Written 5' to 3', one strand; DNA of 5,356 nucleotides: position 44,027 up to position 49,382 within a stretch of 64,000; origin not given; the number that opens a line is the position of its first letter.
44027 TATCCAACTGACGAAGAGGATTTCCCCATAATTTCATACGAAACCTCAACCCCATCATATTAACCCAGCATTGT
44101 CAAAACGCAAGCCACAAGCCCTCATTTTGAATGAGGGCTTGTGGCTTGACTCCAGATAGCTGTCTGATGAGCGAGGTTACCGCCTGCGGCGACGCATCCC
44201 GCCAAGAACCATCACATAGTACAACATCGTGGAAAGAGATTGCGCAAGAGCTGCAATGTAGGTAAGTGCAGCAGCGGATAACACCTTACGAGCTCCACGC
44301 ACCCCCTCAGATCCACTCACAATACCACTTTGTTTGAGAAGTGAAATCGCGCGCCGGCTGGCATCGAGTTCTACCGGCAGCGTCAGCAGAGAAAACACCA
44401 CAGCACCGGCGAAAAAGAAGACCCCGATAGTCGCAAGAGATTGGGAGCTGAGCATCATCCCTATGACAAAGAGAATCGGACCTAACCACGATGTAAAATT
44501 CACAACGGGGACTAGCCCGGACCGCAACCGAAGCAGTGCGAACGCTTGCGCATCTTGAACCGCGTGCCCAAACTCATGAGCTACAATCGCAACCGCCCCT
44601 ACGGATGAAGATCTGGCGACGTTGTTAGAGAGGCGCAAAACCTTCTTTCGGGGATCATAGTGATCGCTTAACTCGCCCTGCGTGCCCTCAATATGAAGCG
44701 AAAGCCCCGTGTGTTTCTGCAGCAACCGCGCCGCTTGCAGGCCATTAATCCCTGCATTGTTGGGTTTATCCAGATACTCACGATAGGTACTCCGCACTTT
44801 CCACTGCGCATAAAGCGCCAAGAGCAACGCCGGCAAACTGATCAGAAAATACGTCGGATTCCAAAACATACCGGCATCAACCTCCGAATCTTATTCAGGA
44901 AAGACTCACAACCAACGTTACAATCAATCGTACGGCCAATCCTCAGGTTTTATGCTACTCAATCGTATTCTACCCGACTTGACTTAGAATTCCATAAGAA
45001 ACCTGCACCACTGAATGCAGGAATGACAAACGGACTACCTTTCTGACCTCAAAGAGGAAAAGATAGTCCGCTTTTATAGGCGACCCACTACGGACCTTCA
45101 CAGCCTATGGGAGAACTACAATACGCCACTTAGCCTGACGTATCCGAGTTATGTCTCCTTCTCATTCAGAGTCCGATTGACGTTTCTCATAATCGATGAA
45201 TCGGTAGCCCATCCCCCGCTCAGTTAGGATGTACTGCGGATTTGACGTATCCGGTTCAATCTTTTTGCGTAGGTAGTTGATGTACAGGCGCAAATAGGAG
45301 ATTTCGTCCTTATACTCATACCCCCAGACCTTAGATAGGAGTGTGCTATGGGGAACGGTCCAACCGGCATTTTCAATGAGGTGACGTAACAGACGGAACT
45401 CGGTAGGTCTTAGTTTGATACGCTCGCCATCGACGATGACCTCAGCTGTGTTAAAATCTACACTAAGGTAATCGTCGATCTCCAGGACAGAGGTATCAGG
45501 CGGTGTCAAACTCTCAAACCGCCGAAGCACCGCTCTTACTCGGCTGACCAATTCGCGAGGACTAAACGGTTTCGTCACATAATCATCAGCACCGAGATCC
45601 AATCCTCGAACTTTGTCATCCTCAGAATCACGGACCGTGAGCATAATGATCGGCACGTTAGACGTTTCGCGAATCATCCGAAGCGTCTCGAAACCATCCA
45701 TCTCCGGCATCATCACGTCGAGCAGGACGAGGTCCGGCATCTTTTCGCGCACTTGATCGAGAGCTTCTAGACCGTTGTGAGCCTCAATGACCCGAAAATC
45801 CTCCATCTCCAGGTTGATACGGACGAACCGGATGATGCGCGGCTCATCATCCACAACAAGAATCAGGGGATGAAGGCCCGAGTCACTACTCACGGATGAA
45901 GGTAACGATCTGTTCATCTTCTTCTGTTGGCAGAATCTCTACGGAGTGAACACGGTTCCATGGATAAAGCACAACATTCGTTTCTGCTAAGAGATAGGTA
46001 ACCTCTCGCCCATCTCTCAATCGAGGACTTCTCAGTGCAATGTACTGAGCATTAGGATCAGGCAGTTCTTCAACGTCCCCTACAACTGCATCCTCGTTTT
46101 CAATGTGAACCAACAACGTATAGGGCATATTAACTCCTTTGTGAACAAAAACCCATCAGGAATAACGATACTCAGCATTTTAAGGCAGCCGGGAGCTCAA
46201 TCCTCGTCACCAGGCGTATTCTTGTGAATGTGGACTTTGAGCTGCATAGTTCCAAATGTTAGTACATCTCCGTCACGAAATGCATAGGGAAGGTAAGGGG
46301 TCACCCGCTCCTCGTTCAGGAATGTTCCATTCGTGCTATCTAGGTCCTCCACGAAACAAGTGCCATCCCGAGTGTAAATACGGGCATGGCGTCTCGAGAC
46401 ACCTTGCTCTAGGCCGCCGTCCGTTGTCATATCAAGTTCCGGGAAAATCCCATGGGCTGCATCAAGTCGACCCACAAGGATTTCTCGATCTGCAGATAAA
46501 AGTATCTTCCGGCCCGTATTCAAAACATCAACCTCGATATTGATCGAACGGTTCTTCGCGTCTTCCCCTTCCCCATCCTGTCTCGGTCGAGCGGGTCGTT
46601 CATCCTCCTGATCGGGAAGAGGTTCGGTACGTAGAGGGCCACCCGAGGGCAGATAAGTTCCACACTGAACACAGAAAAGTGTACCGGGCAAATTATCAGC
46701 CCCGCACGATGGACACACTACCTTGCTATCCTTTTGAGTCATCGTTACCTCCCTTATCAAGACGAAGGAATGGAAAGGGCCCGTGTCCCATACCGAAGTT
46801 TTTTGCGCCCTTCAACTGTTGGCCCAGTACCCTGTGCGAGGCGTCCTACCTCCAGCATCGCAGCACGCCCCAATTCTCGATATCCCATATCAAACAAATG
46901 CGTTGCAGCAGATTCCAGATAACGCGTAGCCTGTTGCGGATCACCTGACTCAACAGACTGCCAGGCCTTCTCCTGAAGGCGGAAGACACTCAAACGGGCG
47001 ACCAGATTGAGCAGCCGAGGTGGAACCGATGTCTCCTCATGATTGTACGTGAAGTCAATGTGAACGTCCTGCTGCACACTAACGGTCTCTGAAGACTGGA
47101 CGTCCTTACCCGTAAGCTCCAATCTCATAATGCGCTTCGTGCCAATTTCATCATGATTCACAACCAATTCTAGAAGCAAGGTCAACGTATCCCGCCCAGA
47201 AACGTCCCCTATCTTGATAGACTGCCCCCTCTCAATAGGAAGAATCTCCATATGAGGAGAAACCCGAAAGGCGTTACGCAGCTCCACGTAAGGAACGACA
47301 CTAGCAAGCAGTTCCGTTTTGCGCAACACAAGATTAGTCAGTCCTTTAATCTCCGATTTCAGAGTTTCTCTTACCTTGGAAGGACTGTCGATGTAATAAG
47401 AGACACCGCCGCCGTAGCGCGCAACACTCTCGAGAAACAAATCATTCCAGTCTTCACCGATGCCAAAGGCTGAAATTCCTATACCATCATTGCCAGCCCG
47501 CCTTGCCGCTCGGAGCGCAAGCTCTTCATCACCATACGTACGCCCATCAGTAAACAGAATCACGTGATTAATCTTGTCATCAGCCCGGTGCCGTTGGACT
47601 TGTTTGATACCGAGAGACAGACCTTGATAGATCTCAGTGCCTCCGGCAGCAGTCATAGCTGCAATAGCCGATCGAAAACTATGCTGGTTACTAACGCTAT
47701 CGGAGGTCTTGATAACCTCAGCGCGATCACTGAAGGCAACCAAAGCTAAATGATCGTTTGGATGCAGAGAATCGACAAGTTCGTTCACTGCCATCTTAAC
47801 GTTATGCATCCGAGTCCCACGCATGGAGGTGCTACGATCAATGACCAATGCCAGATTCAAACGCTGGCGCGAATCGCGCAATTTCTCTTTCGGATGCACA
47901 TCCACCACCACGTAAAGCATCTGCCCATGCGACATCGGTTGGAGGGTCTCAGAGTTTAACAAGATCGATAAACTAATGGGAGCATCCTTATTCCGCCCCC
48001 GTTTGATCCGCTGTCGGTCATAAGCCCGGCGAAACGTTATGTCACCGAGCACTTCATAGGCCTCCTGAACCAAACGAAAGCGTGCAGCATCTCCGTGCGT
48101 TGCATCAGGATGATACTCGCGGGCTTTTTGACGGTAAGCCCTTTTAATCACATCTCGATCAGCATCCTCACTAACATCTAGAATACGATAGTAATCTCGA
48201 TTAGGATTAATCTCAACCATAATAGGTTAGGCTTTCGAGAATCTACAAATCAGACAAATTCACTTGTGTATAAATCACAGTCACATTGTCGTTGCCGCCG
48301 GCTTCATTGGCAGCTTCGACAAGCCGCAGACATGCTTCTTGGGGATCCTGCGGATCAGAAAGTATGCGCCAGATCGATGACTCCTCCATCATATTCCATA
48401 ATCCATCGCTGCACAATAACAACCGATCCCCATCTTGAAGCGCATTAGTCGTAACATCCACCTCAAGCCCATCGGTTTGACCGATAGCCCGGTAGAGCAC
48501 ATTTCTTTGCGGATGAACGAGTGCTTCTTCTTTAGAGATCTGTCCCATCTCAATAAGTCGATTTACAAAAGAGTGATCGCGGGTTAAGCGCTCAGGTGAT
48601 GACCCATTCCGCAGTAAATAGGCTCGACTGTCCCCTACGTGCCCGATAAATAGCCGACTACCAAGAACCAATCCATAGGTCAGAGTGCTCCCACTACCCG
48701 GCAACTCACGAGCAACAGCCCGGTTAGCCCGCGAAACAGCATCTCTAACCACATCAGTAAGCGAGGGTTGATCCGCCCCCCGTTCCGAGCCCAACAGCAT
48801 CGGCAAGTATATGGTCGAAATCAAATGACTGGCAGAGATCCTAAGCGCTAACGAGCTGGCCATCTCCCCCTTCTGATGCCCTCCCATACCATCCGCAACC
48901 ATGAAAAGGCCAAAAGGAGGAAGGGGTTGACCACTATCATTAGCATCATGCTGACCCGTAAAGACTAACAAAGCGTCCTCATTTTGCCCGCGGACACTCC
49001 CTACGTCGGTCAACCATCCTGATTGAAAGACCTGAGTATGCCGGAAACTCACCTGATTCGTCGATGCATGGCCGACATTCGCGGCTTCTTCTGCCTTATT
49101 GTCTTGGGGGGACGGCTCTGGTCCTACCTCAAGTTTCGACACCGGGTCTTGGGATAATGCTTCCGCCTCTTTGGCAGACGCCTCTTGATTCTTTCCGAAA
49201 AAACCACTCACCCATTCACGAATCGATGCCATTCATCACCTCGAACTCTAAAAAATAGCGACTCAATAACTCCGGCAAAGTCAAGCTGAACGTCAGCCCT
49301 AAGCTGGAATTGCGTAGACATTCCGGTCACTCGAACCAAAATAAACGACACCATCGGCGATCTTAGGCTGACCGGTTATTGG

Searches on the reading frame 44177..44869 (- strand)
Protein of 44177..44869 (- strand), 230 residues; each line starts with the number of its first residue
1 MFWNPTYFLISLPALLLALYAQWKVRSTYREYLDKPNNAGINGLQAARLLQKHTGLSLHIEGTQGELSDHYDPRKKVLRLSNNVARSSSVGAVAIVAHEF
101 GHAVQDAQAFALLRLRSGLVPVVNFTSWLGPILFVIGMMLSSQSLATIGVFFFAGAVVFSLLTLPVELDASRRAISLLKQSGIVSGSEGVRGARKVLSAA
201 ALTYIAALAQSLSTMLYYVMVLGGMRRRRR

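Call 9: search_protein_families(library=pfam, proteins=[window:44177-44869:-], max_evalue=0.001)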
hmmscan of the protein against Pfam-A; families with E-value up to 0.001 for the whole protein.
window:44177-44869:- (230 aa): 1 family
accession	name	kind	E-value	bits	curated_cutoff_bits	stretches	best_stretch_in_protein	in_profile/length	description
PF04298.18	Zn_peptidase_2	-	1.1e-74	251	27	1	7-222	1-217/218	Putative neutral zinc metallopeptidase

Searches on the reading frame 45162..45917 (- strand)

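Call 9: search_protein_families(library=pfam, proteins=[window:45162-45917:-], max_evalue=0.001)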
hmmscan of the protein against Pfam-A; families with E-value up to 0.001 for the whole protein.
window:45162-45917:- (251 aa): 2 families
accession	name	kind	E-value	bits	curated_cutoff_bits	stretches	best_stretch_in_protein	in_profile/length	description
PF00072.30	Response_reg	-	6.8e-34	116.8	30.2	1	19-128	1-111/111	Response regulator receiver domain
PF00486.34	Trans_reg_C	-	1.6e-23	83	26.2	1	164-240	1-77/77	Transcriptional regulatory protein, C terminal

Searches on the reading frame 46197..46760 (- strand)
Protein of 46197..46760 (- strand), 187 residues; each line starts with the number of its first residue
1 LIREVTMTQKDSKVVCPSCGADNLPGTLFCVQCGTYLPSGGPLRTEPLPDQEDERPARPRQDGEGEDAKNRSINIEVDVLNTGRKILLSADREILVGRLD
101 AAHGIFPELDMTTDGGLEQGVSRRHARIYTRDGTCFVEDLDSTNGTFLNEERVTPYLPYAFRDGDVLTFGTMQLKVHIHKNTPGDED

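Call 9: search_protein_families(library=pfam, proteins=[window:46197-46760:-], max_evalue=0.001)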
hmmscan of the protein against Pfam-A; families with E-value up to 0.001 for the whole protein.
window:46197-46760:- (187 aa): 5 families
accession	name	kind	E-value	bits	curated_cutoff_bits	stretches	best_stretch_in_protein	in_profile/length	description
PF00498.31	FHA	-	1.8e-16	60.7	20.7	1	96-170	3-67/67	FHA domain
PF16697.10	Yop-YscD_cpl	-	2.1e-07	31.5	33.2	1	119-176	34-90/94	Inner membrane component of T3SS, cytoplasmic domain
PF13240.11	Zn_Ribbon_1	-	1e-06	28.8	25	1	16-35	2-21/23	zinc-ribbon domain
PF12773.13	DZR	-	0.00025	21.6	27.3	1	16-37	1-22/45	Double zinc ribbon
PF13248.11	Zn_ribbon_3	-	0.00075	19.3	27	0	12-35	1-24/26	zinc-ribbon domain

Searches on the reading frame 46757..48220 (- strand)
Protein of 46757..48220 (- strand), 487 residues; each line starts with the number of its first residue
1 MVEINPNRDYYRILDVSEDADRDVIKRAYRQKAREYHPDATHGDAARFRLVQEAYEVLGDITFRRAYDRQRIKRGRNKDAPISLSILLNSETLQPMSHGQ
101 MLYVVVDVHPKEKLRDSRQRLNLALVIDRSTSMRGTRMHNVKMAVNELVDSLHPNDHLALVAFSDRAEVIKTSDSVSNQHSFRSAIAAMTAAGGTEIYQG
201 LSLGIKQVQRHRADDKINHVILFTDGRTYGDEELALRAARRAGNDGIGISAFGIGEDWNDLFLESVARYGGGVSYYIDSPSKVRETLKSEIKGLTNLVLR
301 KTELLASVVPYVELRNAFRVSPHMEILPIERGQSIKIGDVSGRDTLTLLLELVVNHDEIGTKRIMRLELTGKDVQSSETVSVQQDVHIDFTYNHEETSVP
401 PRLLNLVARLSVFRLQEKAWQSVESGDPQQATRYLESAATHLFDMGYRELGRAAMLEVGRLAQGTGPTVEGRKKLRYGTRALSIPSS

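Call 9: search_protein_families(library=pfam, proteins=[window:46757-48220:-], max_evalue=0.001)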
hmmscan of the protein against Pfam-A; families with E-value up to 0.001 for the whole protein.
window:46757-48220:- (487 aa): 4 families
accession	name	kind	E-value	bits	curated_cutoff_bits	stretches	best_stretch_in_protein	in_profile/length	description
PF00092.34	VWA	-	1.7e-22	80.9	23.8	1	122-281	1-166/174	von Willebrand factor type A domain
PF00226.36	DnaJ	-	7.2e-19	68.1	27.8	1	9-68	1-63/63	DnaJ domain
PF13519.12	VWA_2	-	2.6e-16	60.6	27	1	124-226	2-106/107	von Willebrand factor type A domain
PF13768.12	VWA_3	-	1.6e-13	51.4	27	1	122-275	2-154/155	von Willebrand factor type A domain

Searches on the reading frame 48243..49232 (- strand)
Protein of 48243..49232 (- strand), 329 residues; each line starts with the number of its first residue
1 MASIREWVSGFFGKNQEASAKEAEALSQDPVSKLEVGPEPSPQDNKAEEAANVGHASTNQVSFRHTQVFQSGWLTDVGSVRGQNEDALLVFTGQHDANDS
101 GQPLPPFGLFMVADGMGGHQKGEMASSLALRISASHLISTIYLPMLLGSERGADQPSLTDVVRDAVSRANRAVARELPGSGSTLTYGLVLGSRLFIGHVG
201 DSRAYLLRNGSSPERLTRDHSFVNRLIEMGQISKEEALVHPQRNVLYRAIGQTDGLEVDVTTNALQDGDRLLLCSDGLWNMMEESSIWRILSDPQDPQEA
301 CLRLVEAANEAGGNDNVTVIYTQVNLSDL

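Call 57: search_protein_families(library=pfam, proteins=[window:48243-49232:-], max_evalue=0.00001)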
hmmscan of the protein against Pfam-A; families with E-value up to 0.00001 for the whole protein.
window:48243-49232:- (329 aa): 3 families
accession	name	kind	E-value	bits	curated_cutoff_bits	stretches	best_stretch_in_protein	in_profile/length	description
PF00481.26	PP2C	-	1.2e-15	58.3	20.3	1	98-317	28-255/255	Protein phosphatase 2C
PF13672.11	PP2C_2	-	2.5e-11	44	24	1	109-286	26-183/209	Protein phosphatase 2C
PF07228.17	SpoIIE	-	3.7e-06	27.5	25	0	246-323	104-190/192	Stage II sporulation protein E (SpoIIE)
